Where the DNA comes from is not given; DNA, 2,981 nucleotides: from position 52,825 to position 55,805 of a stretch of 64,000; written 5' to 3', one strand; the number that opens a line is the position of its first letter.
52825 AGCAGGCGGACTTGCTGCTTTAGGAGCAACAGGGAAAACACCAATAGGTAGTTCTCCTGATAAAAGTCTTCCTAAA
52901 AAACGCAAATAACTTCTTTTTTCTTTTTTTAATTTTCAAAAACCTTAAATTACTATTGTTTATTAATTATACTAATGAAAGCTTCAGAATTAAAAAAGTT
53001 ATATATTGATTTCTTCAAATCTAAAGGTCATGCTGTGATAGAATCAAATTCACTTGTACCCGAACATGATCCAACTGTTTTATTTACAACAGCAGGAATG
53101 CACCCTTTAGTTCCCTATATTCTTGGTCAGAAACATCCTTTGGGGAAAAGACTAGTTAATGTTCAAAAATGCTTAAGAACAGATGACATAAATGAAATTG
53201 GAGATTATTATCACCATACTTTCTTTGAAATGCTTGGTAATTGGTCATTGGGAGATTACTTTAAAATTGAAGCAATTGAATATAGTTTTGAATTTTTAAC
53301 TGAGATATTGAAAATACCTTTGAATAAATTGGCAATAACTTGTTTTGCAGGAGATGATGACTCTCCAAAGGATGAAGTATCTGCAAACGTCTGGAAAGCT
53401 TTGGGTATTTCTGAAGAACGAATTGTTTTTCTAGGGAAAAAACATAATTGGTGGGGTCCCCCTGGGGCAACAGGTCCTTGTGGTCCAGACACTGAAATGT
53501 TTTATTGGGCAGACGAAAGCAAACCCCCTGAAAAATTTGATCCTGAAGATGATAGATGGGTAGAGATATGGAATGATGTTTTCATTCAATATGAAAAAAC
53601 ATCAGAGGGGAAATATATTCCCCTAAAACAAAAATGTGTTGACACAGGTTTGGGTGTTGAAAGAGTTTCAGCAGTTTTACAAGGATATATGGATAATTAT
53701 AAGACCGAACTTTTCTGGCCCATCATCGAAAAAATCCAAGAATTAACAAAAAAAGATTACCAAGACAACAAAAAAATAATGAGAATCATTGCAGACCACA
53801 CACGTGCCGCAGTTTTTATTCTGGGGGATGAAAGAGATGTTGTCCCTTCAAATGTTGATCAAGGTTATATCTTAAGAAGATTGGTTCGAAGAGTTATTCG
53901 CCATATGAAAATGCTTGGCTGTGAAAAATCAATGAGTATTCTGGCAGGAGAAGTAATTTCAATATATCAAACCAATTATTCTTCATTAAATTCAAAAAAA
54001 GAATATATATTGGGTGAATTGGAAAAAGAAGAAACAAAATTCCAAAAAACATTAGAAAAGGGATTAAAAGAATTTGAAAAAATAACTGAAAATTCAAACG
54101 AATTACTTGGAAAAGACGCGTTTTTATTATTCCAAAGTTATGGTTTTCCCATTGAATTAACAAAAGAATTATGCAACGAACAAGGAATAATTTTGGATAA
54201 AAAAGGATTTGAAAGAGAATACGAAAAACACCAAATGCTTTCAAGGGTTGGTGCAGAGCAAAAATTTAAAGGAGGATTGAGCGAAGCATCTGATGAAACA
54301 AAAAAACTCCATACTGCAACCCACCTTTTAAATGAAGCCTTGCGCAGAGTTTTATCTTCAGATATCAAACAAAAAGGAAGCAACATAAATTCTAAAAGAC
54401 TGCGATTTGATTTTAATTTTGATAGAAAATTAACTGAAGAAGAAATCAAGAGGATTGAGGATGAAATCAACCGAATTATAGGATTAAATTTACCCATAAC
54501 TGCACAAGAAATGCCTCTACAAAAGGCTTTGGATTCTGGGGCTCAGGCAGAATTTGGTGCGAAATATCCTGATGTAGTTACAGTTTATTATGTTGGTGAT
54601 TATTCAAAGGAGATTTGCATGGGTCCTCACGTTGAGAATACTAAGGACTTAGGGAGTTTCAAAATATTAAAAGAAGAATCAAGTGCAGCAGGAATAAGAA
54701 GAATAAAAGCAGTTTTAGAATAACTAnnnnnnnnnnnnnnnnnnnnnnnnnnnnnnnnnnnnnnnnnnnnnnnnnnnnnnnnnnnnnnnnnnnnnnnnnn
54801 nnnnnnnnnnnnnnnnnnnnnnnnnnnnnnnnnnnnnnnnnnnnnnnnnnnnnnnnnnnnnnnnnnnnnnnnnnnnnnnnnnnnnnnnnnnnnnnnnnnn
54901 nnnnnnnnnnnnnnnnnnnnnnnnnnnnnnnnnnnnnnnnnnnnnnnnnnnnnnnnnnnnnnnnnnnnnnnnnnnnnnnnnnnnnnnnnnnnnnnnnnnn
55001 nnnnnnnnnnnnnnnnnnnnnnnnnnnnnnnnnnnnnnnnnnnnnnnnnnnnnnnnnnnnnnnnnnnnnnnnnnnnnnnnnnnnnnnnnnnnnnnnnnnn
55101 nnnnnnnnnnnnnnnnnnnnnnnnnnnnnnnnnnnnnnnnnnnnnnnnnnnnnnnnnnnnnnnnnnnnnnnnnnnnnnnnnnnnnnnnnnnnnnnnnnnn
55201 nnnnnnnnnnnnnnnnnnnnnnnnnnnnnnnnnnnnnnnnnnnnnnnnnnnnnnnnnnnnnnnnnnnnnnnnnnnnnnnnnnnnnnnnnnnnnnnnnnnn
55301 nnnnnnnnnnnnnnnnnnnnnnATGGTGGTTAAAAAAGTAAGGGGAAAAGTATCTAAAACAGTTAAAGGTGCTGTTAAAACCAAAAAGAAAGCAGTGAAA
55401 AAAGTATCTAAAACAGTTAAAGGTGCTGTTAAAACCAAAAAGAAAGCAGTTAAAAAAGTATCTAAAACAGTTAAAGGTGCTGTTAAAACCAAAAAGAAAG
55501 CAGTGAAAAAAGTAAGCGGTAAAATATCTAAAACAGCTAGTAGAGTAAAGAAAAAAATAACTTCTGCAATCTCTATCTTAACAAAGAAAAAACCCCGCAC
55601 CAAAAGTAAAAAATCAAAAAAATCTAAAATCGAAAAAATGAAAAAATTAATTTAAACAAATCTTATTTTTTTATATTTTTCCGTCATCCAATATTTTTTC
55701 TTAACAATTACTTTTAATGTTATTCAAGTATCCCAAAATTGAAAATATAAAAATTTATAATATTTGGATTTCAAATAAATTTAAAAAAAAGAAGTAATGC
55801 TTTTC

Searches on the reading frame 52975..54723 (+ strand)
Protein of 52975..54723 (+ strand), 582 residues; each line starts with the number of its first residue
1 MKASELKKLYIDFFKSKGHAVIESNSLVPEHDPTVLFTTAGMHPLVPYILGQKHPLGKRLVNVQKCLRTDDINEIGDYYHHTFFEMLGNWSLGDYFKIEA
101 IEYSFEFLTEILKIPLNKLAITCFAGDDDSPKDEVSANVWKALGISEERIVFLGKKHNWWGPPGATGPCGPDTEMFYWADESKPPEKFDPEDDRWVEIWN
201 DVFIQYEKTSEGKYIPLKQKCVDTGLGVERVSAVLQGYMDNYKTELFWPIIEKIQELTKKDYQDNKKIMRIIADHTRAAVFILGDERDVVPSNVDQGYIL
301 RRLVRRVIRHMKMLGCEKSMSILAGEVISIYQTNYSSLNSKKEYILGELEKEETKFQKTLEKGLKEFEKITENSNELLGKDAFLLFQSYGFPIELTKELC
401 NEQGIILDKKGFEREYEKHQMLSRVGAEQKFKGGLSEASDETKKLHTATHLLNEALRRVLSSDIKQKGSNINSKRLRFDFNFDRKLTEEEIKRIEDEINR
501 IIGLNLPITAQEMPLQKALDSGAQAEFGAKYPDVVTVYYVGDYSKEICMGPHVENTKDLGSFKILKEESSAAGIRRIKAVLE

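Call 8: search_protein_families(library=pfam, proteins=[window:52975-54723:+], max_evalue=0.001)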
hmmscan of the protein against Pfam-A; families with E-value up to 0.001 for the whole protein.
window:52975-54723:+ (582 aa): 2 families
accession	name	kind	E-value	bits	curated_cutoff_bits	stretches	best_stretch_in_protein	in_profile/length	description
PF01411.24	tRNA-synt_2c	-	2.5e-133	446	30.3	1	5-450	1-453/552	tRNA synthetases class II (A)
PF07973.19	tRNA_SAD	-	1.9e-17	63.4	24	1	535-577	1-43/44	Threonyl and Alanyl tRNA synthetase second additional domain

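Call 26: find_related_loci(query=window:52975-54723:+, collection=genome_contigs, flank=10000)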
Query window:52975-54723:+ (582 aa) in genome_contigs; peptide patterns used: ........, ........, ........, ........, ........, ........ (x = any residue, [..] = any of these).
600 stretches matched a pattern (row limit reached: there are more); 600 encode a relative of the query (tblastn E <= 1e-3); the best 80 are kept; 80 distinct loci.
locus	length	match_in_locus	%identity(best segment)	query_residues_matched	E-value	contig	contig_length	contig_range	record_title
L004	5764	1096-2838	68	1-582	0e+0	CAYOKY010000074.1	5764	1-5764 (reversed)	MAG TPA_asm: Candidatus Micrarchaeota archaeon isolate SRP104257_co1_160 genome assembly, contig: NODE_14049_length_5764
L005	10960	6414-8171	64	1-582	0e+0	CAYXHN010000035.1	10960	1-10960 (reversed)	MAG TPA_asm: uncultured Methanosarcinales archaeon isolate SRP141376_co2_415 genome assembly, contig: NODE_11387_length_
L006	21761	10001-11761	62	1-582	0e+0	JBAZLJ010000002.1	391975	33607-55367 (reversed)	MAG: Candidatus Woesearchaeota archaeon isolate SO_2017_LW4_166 scaffold_65_c1_LW137-91_2017, whole genome shotgun seque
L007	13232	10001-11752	59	1-581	0e+0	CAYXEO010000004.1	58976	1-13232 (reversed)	MAG TPA_asm: uncultured Methanosarcinales archaeon isolate SRP077602_co6_159 genome assembly, contig: NODE_806_length_58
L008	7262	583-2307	56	1-582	0e+0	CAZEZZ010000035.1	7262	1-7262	MAG TPA_asm: uncultured Candidatus Saccharibacteria bacterium isolate SRP104257_co1_235 genome assembly, contig: NODE_95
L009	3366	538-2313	56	1-582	0e+0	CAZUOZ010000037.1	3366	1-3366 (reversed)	MAG TPA_asm: Candidatus Woesearchaeota archaeon isolate SRP192927_co10_255 genome assembly, contig: NODE_33411_length_33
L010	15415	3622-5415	54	6-582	0e+0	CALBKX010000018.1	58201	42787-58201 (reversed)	MAG TPA_asm: uncultured Clostridia bacterium isolate SRR1747034_bin.76_CONCOCT_v1.1_MAG genome assembly, contig: ERZ8082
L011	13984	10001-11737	55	5-581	0e+0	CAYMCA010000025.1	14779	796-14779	MAG TPA_asm: Candidatus Woesearchaeota archaeon isolate binchicken_co38_1125 genome assembly, contig: NODE_8556_length_1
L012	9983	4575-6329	55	6-582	0e+0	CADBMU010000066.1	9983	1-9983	MAG: uncultured Erysipelotrichaceae bacterium isolate RUG14121 genome assembly, contig: RUG14121_asm_66, whole genome sh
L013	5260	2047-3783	55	6-582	0e+0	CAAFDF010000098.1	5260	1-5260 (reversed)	MAG TPA_asm: Bacilli bacterium, isolate HGM10775, WGS project CAAFDF010000000 data, contig: SRS077231_35_k99_54154, whol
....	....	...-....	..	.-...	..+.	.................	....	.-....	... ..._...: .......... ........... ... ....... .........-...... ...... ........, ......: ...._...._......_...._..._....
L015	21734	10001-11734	54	6-582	0e+0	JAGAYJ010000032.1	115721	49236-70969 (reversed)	MAG: Bacilli bacterium isolate RGIG8886 Water_deer_Omasum-5__c161328, whole genome shotgun sequence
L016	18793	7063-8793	55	6-582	0e+0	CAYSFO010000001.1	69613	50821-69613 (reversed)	MAG TPA_asm: uncultured Muribaculaceae bacterium isolate SRP199465_co1_282 genome assembly, contig: NODE_674_length_6961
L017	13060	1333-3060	54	6-582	0e+0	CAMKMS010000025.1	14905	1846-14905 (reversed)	MAG: uncultured Tenericutes bacterium isolate SRR12081297_bin.29_metaWRAP_v1.3_MAG genome assembly, contig: ERZ12289777.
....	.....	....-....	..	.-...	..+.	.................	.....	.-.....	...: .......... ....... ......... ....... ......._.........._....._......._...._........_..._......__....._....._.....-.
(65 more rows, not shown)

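Call 51: find_encoding_contigs(protein=window:52975-54723:+, flank=8000, max_places=10)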
Protein window:52975-54723:+ (582 aa): 12 contigs read that carry it; 8 places shown.
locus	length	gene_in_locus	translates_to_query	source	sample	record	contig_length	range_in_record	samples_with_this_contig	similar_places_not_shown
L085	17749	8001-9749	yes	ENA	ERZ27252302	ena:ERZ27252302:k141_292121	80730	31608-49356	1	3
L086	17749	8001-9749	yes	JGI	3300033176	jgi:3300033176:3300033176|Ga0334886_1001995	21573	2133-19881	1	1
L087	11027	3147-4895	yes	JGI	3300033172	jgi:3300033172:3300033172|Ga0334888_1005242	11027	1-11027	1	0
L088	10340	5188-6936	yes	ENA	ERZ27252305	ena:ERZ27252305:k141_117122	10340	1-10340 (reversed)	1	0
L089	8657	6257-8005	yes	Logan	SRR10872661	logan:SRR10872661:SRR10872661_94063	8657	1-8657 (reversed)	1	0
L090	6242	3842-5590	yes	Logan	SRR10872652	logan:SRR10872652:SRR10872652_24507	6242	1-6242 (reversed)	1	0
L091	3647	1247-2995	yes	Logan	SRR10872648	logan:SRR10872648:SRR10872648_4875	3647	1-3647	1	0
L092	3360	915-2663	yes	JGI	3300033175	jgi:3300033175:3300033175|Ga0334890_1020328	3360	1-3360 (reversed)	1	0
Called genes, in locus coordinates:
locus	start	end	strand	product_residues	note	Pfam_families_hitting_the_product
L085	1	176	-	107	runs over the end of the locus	PF04032:Rpr2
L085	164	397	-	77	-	-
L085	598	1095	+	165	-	-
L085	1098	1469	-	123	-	PF01751:Toprim, PF13662:Toprim_4 (weak)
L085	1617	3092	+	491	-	-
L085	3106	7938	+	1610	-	PF05048:NosD, PF13229:Beta_helix, PF05048:NosD, PF13229:Beta_helix, PF05048:NosD, PF13229:Beta_helix, PF05048:NosD, PF13229:Beta_helix, +2 more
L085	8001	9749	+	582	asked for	PF01411:tRNA-synt_2c, PF07973:tRNA_SAD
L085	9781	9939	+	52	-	-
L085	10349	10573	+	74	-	-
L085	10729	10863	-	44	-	-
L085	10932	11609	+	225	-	PF02457:DAC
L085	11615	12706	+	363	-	PF02355:SecD_SecF_C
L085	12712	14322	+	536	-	PF02355:SecD_SecF_C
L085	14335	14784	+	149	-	-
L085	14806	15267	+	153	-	PF00293:NUDIX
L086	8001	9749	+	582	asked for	PF01411:tRNA-synt_2c, PF07973:tRNA_SAD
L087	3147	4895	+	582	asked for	PF01411:tRNA-synt_2c, PF07973:tRNA_SAD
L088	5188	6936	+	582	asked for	PF01411:tRNA-synt_2c, PF07973:tRNA_SAD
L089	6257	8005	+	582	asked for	PF01411:tRNA-synt_2c, PF07973:tRNA_SAD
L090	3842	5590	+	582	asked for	PF01411:tRNA-synt_2c, PF07973:tRNA_SAD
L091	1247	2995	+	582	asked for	PF01411:tRNA-synt_2c, PF07973:tRNA_SAD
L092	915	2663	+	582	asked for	PF01411:tRNA-synt_2c, PF07973:tRNA_SAD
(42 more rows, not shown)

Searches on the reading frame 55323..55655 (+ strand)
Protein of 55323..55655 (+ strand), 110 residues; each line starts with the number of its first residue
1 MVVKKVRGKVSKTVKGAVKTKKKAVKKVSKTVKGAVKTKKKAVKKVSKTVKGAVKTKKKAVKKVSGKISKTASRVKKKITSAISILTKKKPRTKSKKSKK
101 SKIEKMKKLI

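Call 61: search_protein_families(library=ncbifam, proteins=[window:55323-55655:+], max_evalue=0.01)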
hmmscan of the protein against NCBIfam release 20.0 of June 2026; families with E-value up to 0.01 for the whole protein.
window:55323-55655:+ (110 aa): 1 family
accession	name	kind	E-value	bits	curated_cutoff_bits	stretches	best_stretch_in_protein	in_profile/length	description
NF033885.1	conj_TraP_IncI1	equivalog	0.0064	16.2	135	1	11-104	65-158/217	conjugal transfer protein TraP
